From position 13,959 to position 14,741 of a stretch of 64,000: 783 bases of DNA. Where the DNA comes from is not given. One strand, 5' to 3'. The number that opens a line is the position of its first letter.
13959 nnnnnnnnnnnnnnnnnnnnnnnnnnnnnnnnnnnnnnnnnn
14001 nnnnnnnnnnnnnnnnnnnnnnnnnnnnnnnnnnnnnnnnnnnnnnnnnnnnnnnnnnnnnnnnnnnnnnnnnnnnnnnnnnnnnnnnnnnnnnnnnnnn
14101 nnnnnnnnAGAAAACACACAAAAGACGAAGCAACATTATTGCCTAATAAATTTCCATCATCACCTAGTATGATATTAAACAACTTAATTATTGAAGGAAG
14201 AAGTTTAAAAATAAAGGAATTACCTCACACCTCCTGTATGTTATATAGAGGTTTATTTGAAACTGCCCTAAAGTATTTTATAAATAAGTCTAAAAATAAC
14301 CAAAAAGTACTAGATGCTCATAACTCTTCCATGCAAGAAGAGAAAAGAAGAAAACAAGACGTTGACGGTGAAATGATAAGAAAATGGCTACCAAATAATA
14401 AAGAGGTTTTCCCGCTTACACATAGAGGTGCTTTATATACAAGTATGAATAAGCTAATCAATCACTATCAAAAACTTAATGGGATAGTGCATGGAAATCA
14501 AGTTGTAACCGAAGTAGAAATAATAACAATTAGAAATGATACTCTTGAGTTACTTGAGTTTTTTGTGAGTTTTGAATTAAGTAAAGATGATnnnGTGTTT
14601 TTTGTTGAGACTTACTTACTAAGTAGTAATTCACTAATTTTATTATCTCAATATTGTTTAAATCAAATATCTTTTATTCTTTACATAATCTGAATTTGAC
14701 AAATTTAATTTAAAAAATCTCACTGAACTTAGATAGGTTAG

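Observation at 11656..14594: AT-rich two-gene island pairing a Dcm-type C5-methyltransferase with a GHKL (MutL/MORC-like) ATPase: candidate uncharacterised defence or restriction module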

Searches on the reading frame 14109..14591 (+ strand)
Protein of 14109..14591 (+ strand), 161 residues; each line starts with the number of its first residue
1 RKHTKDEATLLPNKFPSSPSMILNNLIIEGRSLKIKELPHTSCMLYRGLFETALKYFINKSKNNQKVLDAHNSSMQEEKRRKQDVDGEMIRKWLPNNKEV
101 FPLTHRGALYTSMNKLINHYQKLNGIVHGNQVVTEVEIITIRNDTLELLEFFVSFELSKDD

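Call 34: search_protein_families(library=pfam, alignment_id=A2, max_evalue=1)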
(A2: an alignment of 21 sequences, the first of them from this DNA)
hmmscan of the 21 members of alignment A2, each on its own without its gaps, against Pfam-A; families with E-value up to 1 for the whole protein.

A. member 1, seq(161 aa): 2 families
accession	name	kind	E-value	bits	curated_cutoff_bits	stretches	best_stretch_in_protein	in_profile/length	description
PF11005.13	DUF2844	-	0.056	13.8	22.4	1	62-121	13-72/130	Protein of unknown function (DUF2844)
PF10657.14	RC-P840_PscD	-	0.14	12.9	23.5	1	52-117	30-94/144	Photosystem P840 reaction centre protein PscD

B. families by the number of members that match (of 21 scanned): 10 families
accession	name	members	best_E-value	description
PF13643.11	DUF4145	11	0.00012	Domain of unknown function (DUF4145)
PF16795.10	Phage_integr_3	1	0.044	Archaeal phage integrase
PF18928.5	DUF5677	1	0.045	Family of unknown function (DUF5677)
PF11005.13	DUF2844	1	0.056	Protein of unknown function (DUF2844)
PF14214.11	Helitron_like_N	1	0.066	Helitron helicase-like domain at N-terminus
PF01778.22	Ribosomal_L28e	1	0.1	Ribosomal L28e protein family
PF17168.10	DUF5127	1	0.12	Domain of unknown function (DUF5127)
PF10657.14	RC-P840_PscD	1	0.14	Photosystem P840 reaction centre protein PscD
PF00618.25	RasGEF_N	1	0.16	RasGEF N-terminal motif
PF16738.10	CBM26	1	0.18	Starch-binding module 26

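Call 35: search_solved_structures(query=A2, max_evalue=10, show_alignments=2)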
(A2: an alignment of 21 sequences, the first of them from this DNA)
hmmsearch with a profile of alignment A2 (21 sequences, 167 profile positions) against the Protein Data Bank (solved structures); distinct sequences matched with E-value up to 10: 14.
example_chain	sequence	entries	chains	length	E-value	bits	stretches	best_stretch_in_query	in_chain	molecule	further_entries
6fxc_Au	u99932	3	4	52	0.096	15.9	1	50-88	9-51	30S ribosomal protein S21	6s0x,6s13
5nd8_u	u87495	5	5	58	0.11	15.7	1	50-89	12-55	30S ribosomal protein S21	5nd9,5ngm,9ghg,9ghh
2nl8_A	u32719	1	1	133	0.22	14.7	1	12-66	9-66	large T antigen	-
2ipr_A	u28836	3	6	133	0.26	14.5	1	12-66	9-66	large T antigen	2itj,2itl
1z1d_B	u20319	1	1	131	0.27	14.5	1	12-66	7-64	Large T antigen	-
4fgn_A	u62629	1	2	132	0.28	14.4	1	12-66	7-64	Large T antigen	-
1tbd_A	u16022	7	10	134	0.29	14.4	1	12-66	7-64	SV40 T-ANTIGEN | Large T antigen | SV40 T ANTIGEN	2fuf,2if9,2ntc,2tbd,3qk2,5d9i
3qn2_A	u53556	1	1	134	0.36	14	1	12-66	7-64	Large T antigen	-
6ixe_A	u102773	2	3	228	0.99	12.6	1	49-87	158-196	SH3 domain-binding protein 5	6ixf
7qv1_b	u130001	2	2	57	1.4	12.2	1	50-89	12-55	30S ribosomal protein S21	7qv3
6ixg_A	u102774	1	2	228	1.4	12.1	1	49-87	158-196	SH3 domain-binding protein 5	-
6ixv_A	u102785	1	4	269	2.2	11.5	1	49-87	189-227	SH3 domain-binding protein 5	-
6djl_B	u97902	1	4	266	2.6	11.3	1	49-87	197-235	SH3 domain-binding protein 5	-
5oqn_B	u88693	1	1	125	2.7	11.2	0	48-129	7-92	Condensin complex subunit 2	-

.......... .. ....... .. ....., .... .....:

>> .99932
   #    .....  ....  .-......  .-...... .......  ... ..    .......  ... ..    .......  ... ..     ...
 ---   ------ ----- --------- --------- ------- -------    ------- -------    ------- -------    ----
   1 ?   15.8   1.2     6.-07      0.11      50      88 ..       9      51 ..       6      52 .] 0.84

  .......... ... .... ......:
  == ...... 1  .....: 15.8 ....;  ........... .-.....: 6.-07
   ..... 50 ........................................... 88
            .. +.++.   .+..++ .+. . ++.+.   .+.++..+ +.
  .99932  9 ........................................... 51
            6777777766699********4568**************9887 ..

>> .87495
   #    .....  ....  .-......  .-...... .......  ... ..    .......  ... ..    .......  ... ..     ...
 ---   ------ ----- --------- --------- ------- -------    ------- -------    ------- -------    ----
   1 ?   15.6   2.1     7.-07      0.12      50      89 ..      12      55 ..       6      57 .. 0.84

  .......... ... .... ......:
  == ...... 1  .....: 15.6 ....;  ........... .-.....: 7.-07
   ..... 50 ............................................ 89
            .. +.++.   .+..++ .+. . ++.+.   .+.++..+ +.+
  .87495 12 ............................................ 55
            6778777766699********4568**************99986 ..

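Call 42: predict_structure(alignment_id=A2)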
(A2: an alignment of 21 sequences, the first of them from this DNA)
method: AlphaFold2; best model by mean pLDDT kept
length: 161 residues; sequences in the alignment: 21
mean_pLDDT: 90.0   pTM: 0.86
mean pLDDT of the five models: 90.0, 89.3, 89.3, 89.0, 89.0
residues with pLDDT >= 90: 130; 70-90: 14; 50-70: 14; < 50: 3
segments of 3 or more residues with pLDDT < 50: none
pLDDT, mean of each block of 10 residues (from residue 1): 70 94 97 96 98 95 92 75 83 93 93 96 95 96 97 75 35
secondary structure, 60 per line:
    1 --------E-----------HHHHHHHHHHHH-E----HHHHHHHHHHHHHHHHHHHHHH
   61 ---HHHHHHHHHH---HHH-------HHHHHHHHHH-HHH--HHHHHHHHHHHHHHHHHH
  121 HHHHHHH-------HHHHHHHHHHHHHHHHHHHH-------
elements in order: H21-32 H39-60 H64-73 H87-96 H103-127 H135-154

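Call 44: find_homologous_proteins(query=A2, max_evalue=0.001)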
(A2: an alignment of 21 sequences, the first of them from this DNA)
Query A2 (21 sequences) (161 aa, profile of the alignment): 2 proteins with E <= 0.001 among 3055 candidates.
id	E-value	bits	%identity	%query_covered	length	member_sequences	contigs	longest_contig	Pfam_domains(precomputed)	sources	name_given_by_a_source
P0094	6.8e-61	223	36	93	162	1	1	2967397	-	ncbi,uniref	ncbi:hypothetical protein [Pasteurella testudinis]|uniref:hypothetical protein n=1 Tax=Pasteurella t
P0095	3.8e-45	172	38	69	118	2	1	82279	-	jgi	-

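Call 49: search_protein_representatives(alignment_id=A2)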
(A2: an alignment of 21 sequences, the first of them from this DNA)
Query: 21 sequences, 167 profile positions. Proteins with E-value up to 0.001 (for the whole library): 101; up to 1e-10: 54; up to 1e-30: 19. The best 101 are listed.
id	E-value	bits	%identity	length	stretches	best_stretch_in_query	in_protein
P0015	1.3e-69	249.7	-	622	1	2-163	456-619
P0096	3.5e-64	232.1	-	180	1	1-161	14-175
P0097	7.3e-63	227.8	-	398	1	2-163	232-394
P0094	2.2e-61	223.0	-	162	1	11-162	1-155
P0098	2.6e-61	222.8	-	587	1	2-165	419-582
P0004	3.5e-61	222.3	-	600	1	2-161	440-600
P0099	5.1e-59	215.3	-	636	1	1-163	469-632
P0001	2.2e-54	200.2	-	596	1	2-165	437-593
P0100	3.7e-54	199.5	-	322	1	2-162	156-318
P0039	1.5e-52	194.3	-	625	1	2-163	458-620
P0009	2.3e-52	193.7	-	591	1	2-161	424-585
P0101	3.1e-50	186.7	-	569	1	2-162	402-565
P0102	2.2e-49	184.0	-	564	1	2-161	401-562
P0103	8.0e-49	182.1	-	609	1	2-161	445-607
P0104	3.3e-47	176.9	-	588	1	2-163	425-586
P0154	1.6e-07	47.8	-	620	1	25-163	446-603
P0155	1.8e-07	47.6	-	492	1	8-120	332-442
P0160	9.3e-07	45.3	-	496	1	7-161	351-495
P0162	1.1e-06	45.0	-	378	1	4-159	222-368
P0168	1.6e-05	41.3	-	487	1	8-162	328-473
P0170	1.8e-05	41.1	-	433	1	3-156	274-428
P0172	2.1e-05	40.9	-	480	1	4-145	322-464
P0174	4.0e-05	40.0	-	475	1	10-157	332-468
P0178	1.0e-04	38.7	-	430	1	2-64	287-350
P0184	4.7e-04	36.5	-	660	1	19-159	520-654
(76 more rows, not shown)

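Call 50: search_protein_families(library=pfam, proteins=[P0170, P0174, P0172, P0168, P0160, P0155, P0178, P0184, P0154, P0162], max_evalue=0.01)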
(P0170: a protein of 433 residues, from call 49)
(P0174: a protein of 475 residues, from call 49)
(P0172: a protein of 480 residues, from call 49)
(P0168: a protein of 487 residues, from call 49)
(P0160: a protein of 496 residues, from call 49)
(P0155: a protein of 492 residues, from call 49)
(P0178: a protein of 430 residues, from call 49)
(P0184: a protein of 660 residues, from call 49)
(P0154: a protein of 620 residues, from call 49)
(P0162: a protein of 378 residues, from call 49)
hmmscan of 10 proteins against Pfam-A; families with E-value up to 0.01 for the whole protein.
P0170 (433 aa): 0 families

P0174 (475 aa): 0 families

P0172 (480 aa): 1 family
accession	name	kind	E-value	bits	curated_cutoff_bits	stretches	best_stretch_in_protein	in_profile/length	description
PF17762.8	HTH_ParB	-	0.0023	18.5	22.6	1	146-196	5-56/102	ParB HTH domain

P0168 (487 aa): 0 families

P0160 (496 aa): 0 families

P0155 (492 aa): 0 families

P0178 (430 aa): 0 families

P0184 (660 aa): 1 family
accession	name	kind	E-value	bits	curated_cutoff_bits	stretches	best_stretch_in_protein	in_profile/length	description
PF13589.12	HATPase_c_3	-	7.6e-19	68.5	25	1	22-154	5-137/137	Histidine kinase-, DNA gyrase B-, and HSP90-like ATPase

P0154 (620 aa): 1 family
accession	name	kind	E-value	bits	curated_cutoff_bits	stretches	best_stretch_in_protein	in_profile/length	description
PF13589.12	HATPase_c_3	-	2.3e-09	37.8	25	1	29-157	2-117/137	Histidine kinase-, DNA gyrase B-, and HSP90-like ATPase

P0162 (378 aa): 0 families

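Call 51: search_protein_families(library=padloc, proteins=[P0170, P0174, P0172, P0168, P0160, P0155, P0178, P0184, P0154, P0162], max_evalue=0.001)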
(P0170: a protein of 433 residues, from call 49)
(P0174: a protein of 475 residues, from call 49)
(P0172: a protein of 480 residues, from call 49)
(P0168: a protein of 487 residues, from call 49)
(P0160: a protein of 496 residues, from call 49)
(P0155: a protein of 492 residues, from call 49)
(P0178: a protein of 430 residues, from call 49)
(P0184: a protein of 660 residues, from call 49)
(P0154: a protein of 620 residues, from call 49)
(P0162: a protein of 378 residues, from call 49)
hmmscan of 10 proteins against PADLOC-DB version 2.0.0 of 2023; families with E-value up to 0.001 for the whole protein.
P0170 (433 aa): 25 families
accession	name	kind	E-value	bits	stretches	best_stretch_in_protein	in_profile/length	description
PDLC03998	PD-Lambda-5_A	-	1.1e-115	385.2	2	5-259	4-267/466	-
PDLC04008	PD-Lambda-5_A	-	1.2e-80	269.6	2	5-259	5-268/449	-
PDLC04011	PD-Lambda-5_A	-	7.2e-77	257.1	2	3-210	4-217/526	-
PDLC04009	PD-Lambda-5_A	-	2e-68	229.3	2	6-253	4-261/488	-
PDLC04013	PD-Lambda-5_A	-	5e-67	225.1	2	1-262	1-267/440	-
PDLC04016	PD-Lambda-5_A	-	3.1e-61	205.8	2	7-268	7-278/494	-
PDLC04007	PD-Lambda-5_A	-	2.2e-55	186.5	2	8-257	6-261/454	-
PDLC03994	PD-Lambda-5_A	-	1.9e-53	180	2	1-259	1-259/508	-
PDLC04014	PD-Lambda-5_A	-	2.3e-47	159.9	2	6-208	3-203/456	-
PDLC04015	PD-Lambda-5_A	-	8.5e-43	145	2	8-192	7-188/463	-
PDLC04000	PD-Lambda-5_A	-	2e-40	137.2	1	3-312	3-315/428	-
PDLC04002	PD-Lambda-5_A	-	6.1e-38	129.1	2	10-261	12-262/471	-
PDLC04005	PD-Lambda-5_A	-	1.2e-35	121.5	2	7-260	18-291/502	-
PDLC03999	PD-Lambda-5_A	-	4.1e-33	112.8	1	6-253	7-264/493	-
PDLC04003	PD-Lambda-5_A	-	2.5e-26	90.7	1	8-258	7-264/487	-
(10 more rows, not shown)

P0174 (475 aa): 25 families
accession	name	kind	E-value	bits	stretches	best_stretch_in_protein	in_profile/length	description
PDLC04017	PD-Lambda-5_A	-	2e-43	146.9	1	4-381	4-373/473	-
PDLC03998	PD-Lambda-5_A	-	1.1e-40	137.8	2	14-160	7-161/466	-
PDLC04013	PD-Lambda-5_A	-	3.4e-38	130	2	13-160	7-158/440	-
PDLC04007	PD-Lambda-5_A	-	9.8e-33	111.9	1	15-459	7-434/454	-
PDLC03995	PD-Lambda-5_A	-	2.8e-29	100.5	1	12-411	13-440/503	-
PDLC04000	PD-Lambda-5_A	-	1.3e-27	95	1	12-124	6-121/428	-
PDLC04008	PD-Lambda-5_A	-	1.4e-25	88.1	2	217-471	195-448/449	-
PDLC04014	PD-Lambda-5_A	-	3e-25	87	1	14-158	5-148/456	-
PDLC04002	PD-Lambda-5_A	-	3.2e-25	87.2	1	15-158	11-153/471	-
PDLC04009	PD-Lambda-5_A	-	9e-25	85.3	2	32-283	21-260/488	-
PDLC03999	PD-Lambda-5_A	-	7.4e-22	75.7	1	14-282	9-262/493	-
PDLC04015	PD-Lambda-5_A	-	1e-21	75.6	2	16-142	9-141/463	-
PDLC04005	PD-Lambda-5_A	-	2.6e-17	60.9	1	8-144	13-156/502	-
PDLC04016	PD-Lambda-5_A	-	4e-14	50.5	1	48-141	45-140/494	-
PDLC04011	PD-Lambda-5_A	-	7.4e-14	49.2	1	8-109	3-103/526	-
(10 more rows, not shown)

P0172 (480 aa): 26 families (the best 25 are shown)
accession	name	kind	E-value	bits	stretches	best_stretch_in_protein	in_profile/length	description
PDLC03998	PD-Lambda-5_A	-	1.7e-57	193.3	1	6-477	4-462/466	-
PDLC04017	PD-Lambda-5_A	-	1.6e-55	186.8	1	4-478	9-463/473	-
PDLC04013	PD-Lambda-5_A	-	1.3e-42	144.6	2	6-136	5-135/440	-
PDLC04007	PD-Lambda-5_A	-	6.7e-39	132.2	1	7-381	4-365/454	-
PDLC04008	PD-Lambda-5_A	-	1.1e-37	127.9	2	209-476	193-445/449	-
PDLC04014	PD-Lambda-5_A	-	2.7e-34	116.8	2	6-156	2-151/456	-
PDLC04016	PD-Lambda-5_A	-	4.9e-33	112.8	2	9-127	8-130/494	-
PDLC03995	PD-Lambda-5_A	-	1.1e-31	108.5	1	13-478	19-497/503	-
PDLC04009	PD-Lambda-5_A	-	1.1e-28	98.2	2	7-129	4-129/488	-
PDLC04002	PD-Lambda-5_A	-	1.8e-28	97.9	2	13-157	14-157/471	-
PDLC04000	PD-Lambda-5_A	-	4.9e-28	96.4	2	6-144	5-147/428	-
PDLC04015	PD-Lambda-5_A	-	1.1e-27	95.2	2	210-475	194-456/463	-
PDLC04011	PD-Lambda-5_A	-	3.7e-27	93.1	2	318-474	377-517/526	-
PDLC03994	PD-Lambda-5_A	-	2e-22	77.7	2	6-109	5-109/508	-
PDLC04005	PD-Lambda-5_A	-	5.6e-19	66.5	2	7-101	17-112/502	-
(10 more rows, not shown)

P0168 (487 aa): 26 families (the best 25 are shown)
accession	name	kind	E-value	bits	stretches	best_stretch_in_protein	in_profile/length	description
PDLC03998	PD-Lambda-5_A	-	1.3e-59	200.3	2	201-470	182-463/466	-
PDLC04017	PD-Lambda-5_A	-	1e-49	167.6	1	4-394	6-389/473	-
PDLC04013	PD-Lambda-5_A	-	6.2e-47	158.9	2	10-158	6-159/440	-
PDLC04014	PD-Lambda-5_A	-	7.2e-44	148.4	2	10-158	3-151/456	-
PDLC03995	PD-Lambda-5_A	-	1.1e-43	148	1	13-470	16-497/503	-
PDLC04008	PD-Lambda-5_A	-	2e-41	140.3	2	214-461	196-438/449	-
PDLC04007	PD-Lambda-5_A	-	5.7e-38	129.2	1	10-466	4-441/454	-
PDLC04009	PD-Lambda-5_A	-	4.4e-37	125.9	3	10-153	4-155/488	-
PDLC04000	PD-Lambda-5_A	-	1e-36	125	2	9-169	5-171/428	-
PDLC04002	PD-Lambda-5_A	-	3.9e-34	116.6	2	12-157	10-155/471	-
PDLC04016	PD-Lambda-5_A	-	1.5e-28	98.1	2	9-141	5-142/494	-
PDLC04015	PD-Lambda-5_A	-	3.3e-28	96.9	2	214-463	196-452/463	-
PDLC04005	PD-Lambda-5_A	-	8.1e-26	89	3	5-154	12-172/502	-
PDLC04011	PD-Lambda-5_A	-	5.1e-24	82.7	2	29-290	23-268/526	-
PDLC03999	PD-Lambda-5_A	-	5.2e-21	72.9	2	10-148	7-151/493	-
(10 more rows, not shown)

P0160 (496 aa): 23 families
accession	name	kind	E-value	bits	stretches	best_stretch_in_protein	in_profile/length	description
PDLC03998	PD-Lambda-5_A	-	1.1e-36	124.7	1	10-397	7-370/466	-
PDLC04013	PD-Lambda-5_A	-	1.9e-33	114.4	1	8-409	6-360/440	-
PDLC04017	PD-Lambda-5_A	-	1.9e-33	114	1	2-397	6-368/473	-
PDLC04007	PD-Lambda-5_A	-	4.8e-27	93.1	2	8-159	4-151/454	-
PDLC03995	PD-Lambda-5_A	-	2.9e-25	87.3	1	36-435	41-440/503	-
PDLC04014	PD-Lambda-5_A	-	3.6e-24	83.5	1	13-397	8-344/456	-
PDLC04009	PD-Lambda-5_A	-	2e-23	80.9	1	9-153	5-150/488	-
PDLC04002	PD-Lambda-5_A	-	7.5e-21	72.8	1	14-166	14-159/471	-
PDLC04005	PD-Lambda-5_A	-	2.4e-19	67.6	2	4-158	13-171/502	-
PDLC04008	PD-Lambda-5_A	-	2.8e-19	67.3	1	8-396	5-352/449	-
PDLC04000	PD-Lambda-5_A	-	7.2e-19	66.2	1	13-153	11-149/428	-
PDLC04015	PD-Lambda-5_A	-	9.6e-13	46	2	35-145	33-141/463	-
PDLC03999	PD-Lambda-5_A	-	1.5e-10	38.3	1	10-153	9-151/493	-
PDLC04011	PD-Lambda-5_A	-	2e-10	37.8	1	16-147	15-141/526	-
PDLC04016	PD-Lambda-5_A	-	2.8e-10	37.8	1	47-144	48-140/494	-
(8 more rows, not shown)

P0155 (492 aa): 25 families
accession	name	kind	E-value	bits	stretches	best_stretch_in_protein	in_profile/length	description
PDLC03998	PD-Lambda-5_A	-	1.1e-57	193.9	2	208-482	185-461/466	-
PDLC04017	PD-Lambda-5_A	-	1.2e-49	167.4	1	5-485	2-464/473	-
PDLC04013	PD-Lambda-5_A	-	1.3e-49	167.6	2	14-150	5-147/440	-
PDLC04007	PD-Lambda-5_A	-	1.4e-45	154.2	1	14-480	3-441/454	-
PDLC04008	PD-Lambda-5_A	-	3.9e-45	152.5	1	16-482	6-445/449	-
PDLC04015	PD-Lambda-5_A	-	9.5e-38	128.4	2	254-486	235-461/463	-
PDLC03995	PD-Lambda-5_A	-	6.8e-37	125.7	1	17-485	15-498/503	-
PDLC04000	PD-Lambda-5_A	-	5e-33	112.8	2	15-146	6-139/428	-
PDLC04002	PD-Lambda-5_A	-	3.1e-31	107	1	20-481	13-457/471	-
PDLC04009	PD-Lambda-5_A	-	1.1e-30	104.8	2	15-155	4-153/488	-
PDLC04014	PD-Lambda-5_A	-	5.2e-30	102.7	2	15-156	3-145/456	-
PDLC04016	PD-Lambda-5_A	-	1.8e-29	101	2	16-145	7-142/494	-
PDLC04005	PD-Lambda-5_A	-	8.9e-26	88.9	1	10-395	12-418/502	-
PDLC03999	PD-Lambda-5_A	-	1.7e-25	87.6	1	14-326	6-326/493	-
PDLC03994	PD-Lambda-5_A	-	1.6e-23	81.3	2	343-482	357-493/508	-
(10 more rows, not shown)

P0178 (430 aa): 25 families
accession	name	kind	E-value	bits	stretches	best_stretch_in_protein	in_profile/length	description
PDLC04013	PD-Lambda-5_A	-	4.7e-136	452.6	1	3-429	5-438/440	-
PDLC04002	PD-Lambda-5_A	-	1.3e-68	230.2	2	9-229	13-234/471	-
PDLC03998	PD-Lambda-5_A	-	5.6e-67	224.5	1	1-426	1-463/466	-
PDLC04000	PD-Lambda-5_A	-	8.3e-67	224.1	1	3-295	5-295/428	-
PDLC04009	PD-Lambda-5_A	-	1.1e-49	167.4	2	1-202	1-209/488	-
PDLC04014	PD-Lambda-5_A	-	4e-49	165.7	1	5-347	4-353/456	-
PDLC04007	PD-Lambda-5_A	-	1.4e-47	160.8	1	1-423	1-442/454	-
PDLC04008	PD-Lambda-5_A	-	4.4e-47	158.9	1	3-425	4-446/449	-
PDLC03999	PD-Lambda-5_A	-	4.1e-29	99.6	1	4-202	7-215/493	-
PDLC04015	PD-Lambda-5_A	-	9.7e-26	88.8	1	5-422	6-455/463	-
PDLC04011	PD-Lambda-5_A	-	1.5e-25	87.7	2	6-202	9-212/526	-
PDLC03994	PD-Lambda-5_A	-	2.8e-25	87.1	1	3-202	5-204/508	-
PDLC04005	PD-Lambda-5_A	-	1.4e-24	84.9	1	1-203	14-232/502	-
PDLC04012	PD-Lambda-5_A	-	2e-24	84.6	1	4-154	5-167/494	-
PDLC04003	PD-Lambda-5_A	-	2.6e-24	84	1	6-202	7-210/487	-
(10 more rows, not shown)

P0184 (660 aa): 5 families
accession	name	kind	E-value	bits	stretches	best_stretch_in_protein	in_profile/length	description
PDLC03998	PD-Lambda-5_A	-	4.5e-11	40.2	1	409-653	225-462/466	-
PDLC04008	PD-Lambda-5_A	-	8.3e-11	39.4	1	417-651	234-444/449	-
PDLC04013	PD-Lambda-5_A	-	2.6e-06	25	1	390-656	227-437/440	-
PDLC04015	PD-Lambda-5_A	-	5.3e-05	20.4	1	472-562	280-370/463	-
PDLC04009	PD-Lambda-5_A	-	8.1e-05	19.5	1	518-639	345-457/488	-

P0154 (620 aa): 2 families
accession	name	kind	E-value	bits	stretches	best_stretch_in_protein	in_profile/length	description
PDLC04008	PD-Lambda-5_A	-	0.00023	18.2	1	409-537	289-421/449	-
PDLC04013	PD-Lambda-5_A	-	0.00025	18.4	1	409-529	284-402/440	-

P0162 (378 aa): 14 families
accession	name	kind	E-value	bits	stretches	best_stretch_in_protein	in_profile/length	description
PDLC04017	PD-Lambda-5_A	-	1.9e-28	97.5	1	16-307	120-401/473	-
PDLC04013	PD-Lambda-5_A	-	1.8e-17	61.7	1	124-286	201-363/440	-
PDLC03998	PD-Lambda-5_A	-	1.9e-15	54.7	1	105-310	186-407/466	-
PDLC04008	PD-Lambda-5_A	-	1.6e-13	48.4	1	113-286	194-368/449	-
PDLC04007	PD-Lambda-5_A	-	4.4e-12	43.8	1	2-283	96-366/454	-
PDLC04005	PD-Lambda-5_A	-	8e-12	42.8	2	14-201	129-305/502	-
PDLC03995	PD-Lambda-5_A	-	1e-08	32.7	1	16-176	125-294/503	-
PDLC04015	PD-Lambda-5_A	-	4.5e-07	27.3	1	142-274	227-364/463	-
PDLC04000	PD-Lambda-5_A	-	1.6e-06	25.5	0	115-233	187-305/428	-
PDLC04012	PD-Lambda-5_A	-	3e-06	24.6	0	196-278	311-395/494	-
PDLC04009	PD-Lambda-5_A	-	8.2e-06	22.8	1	171-278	282-387/488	-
PDLC03999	PD-Lambda-5_A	-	4e-05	20.5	1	4-178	106-261/493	-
PDLC04002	PD-Lambda-5_A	-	0.00018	18.7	0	151-318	256-405/471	-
PDLC03997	PD-Lambda-5_A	-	0.0002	18.3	1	165-309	289-426/491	-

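Call 82: search_protein_families(library=pfam, proteins=[P0178, P0170, P0172, P0168, P0155], max_evalue=1)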
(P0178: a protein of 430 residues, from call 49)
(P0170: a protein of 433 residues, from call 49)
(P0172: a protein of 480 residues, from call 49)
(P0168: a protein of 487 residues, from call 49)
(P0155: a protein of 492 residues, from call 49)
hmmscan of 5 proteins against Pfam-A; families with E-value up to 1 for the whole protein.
P0178 (430 aa): 1 family
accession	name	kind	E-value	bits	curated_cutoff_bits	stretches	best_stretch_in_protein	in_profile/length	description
PF20785.2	MACPF_D3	-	0.17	12.5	25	1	164-189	34-59/66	MACPF protein, D3 domain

P0170 (433 aa): 2 families
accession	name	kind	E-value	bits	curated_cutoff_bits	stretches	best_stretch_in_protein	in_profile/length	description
PF14238.11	DUF4340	-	0.031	14.9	25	1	15-65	4-55/183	Domain of unknown function (DUF4340)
PF14490.11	HHH_RecD2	-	0.17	12.3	27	0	189-231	33-77/92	ATP-dependent RecD2 DNA helicase HHH domain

P0172 (480 aa): 2 families
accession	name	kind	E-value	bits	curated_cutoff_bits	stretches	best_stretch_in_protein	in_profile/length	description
PF17762.8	HTH_ParB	-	0.0023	18.5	22.6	1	146-196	5-56/102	ParB HTH domain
PF09639.16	YjcQ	-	0.041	14.5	23.3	1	407-458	33-83/95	YjcQ protein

P0168 (487 aa): 1 family
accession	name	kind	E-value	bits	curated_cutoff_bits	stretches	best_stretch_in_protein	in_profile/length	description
PF11268.13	DUF3071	-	0.1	13.1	26.9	1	66-179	6-85/168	Protein of unknown function (DUF3071)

P0155 (492 aa): 2 families
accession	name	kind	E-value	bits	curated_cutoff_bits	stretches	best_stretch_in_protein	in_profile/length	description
PF02178.24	AT_hook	-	0.089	13.1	17.4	1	294-304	1-11/13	AT hook motif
PF08236.17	SRI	-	0.11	13.3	23.5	1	245-284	17-66/78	SRI (Set2 Rpb1 interacting) domain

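Call 83: search_solved_structures(query=P0178, max_evalue=1)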
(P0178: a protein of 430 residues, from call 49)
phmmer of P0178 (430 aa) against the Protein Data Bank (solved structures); distinct sequences matched with E-value up to 1: 0.
